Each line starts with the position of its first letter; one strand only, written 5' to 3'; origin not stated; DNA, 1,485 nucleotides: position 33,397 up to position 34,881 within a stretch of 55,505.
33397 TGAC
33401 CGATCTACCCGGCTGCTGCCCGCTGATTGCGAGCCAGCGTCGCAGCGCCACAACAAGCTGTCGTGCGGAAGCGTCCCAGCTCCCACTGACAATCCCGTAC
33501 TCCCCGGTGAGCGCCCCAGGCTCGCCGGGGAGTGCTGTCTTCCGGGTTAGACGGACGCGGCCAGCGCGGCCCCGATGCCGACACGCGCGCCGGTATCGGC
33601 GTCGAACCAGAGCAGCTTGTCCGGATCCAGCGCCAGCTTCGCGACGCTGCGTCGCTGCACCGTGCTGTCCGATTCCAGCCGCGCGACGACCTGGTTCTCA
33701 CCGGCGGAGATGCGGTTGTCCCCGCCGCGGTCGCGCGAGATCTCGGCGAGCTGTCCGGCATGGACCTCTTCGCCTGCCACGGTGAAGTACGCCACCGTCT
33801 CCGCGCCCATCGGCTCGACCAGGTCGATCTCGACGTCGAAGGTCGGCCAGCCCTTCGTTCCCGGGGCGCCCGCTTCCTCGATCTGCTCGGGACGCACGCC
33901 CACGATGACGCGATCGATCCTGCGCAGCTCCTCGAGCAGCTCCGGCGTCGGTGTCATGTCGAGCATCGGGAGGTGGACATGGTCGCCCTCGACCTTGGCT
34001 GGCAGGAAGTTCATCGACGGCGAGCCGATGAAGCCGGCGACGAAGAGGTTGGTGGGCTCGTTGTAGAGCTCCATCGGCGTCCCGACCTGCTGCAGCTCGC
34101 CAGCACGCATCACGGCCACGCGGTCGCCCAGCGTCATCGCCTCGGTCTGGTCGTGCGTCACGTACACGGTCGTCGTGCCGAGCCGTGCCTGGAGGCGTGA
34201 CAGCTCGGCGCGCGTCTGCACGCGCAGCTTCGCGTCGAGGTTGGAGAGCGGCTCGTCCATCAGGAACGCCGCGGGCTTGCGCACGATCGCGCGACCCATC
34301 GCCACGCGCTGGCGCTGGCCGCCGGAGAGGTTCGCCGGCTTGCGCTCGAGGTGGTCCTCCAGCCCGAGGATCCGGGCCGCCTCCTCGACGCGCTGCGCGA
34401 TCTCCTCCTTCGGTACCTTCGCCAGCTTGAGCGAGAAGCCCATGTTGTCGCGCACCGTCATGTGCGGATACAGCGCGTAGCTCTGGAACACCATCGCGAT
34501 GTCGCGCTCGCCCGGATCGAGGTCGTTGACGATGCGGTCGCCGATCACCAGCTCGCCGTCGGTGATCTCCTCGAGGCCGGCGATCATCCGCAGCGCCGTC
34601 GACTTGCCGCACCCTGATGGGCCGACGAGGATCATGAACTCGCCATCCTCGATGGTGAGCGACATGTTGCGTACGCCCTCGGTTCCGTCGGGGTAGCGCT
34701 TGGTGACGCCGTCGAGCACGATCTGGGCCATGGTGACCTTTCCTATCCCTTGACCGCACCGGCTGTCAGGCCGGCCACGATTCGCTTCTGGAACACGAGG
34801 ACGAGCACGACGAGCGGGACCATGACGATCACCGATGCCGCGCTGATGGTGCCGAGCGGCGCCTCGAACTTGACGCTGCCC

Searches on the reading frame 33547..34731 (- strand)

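Call 18: search_protein_families(library=ncbifam, proteins=[window:33547-34731:-], max_evalue=0.00001)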
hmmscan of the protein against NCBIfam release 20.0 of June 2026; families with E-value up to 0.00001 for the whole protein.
window:33547-34731:- (394 aa): 181 families (the best 25 are shown)
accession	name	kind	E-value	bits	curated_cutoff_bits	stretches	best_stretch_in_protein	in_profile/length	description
NF008653.0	PRK11650.1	subfamily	3e-141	470.6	432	1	1-384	1-355/357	sn-glycerol-3-phosphate ABC transporter ATP-binding protein UgpC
NF008233.0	PRK11000.1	equivalog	2.6e-116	388.5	568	1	1-319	1-319/369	maltose/maltodextrin ABC transporter ATP-binding protein MalK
NF006987.0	PRK09452.1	equivalog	1.3e-96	323.6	482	1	4-284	18-299/378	spermidine/putrescine ABC transporter ATP-binding protein PotA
TIGR03265.1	PhnT2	equivalog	6e-95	318.5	457.7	1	3-349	4-342/353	putative 2-aminoethylphosphonate ABC transporter ATP-binding protein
NF040933.2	ABC_arch_GlcV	equivalog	3.6e-91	305.7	450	1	3-285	2-287/357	glucose ABC transporter ATP-binding protein GlcV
TIGR01187.1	potA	subfamily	3.2e-87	292.7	355.6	1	35-241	1-208/325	polyamine ABC transporter ATP-binding protein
NF043075.1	MMSYN1_0197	equivalog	2.3e-84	283.3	550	1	4-284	3-278/341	spermidine/putrescine ABC transporter ATP-binding protein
NF008513.0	PRK11432.1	equivalog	3.5e-82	276.1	496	1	4-285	7-284/351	ferric ABC transporter ATP-binding protein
TIGR03258.1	PhnT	equivalog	1.3e-76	258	499.15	1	4-325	9-330/359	2-aminoethylphosphonate ABC transport system ATP-binding subunit PhnT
NF008621.0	PRK11607.1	equivalog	8.5e-75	251.9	613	1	9-337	25-355/377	putrescine ABC transporter ATP-binding subunit PotG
TIGR00968.1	3a0106s01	subfamily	7.1e-73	245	342.75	1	4-237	1-233/237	sulfate ABC transporter ATP-binding protein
NF040840.2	tungstate_WtpC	equivalog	1e-72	245.3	440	1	20-284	16-276/347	tungstate ABC transporter ATP-binding protein WtpC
TIGR01186.1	proV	subfamily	1.6e-68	231.5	326.6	1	16-237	5-232/363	betaine/proline/choline family ABC transporter ATP-binding protein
NF008105.0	PRK10851.1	equivalog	2e-62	211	502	1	7-254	6-254/362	sulfate/thiosulfate ABC transporter ATP-binding protein CysA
TIGR03415.1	ABC_choXWV_ATP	equivalog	2e-57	194.9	483.75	1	19-236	39-266/382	choline ABC transporter ATP-binding protein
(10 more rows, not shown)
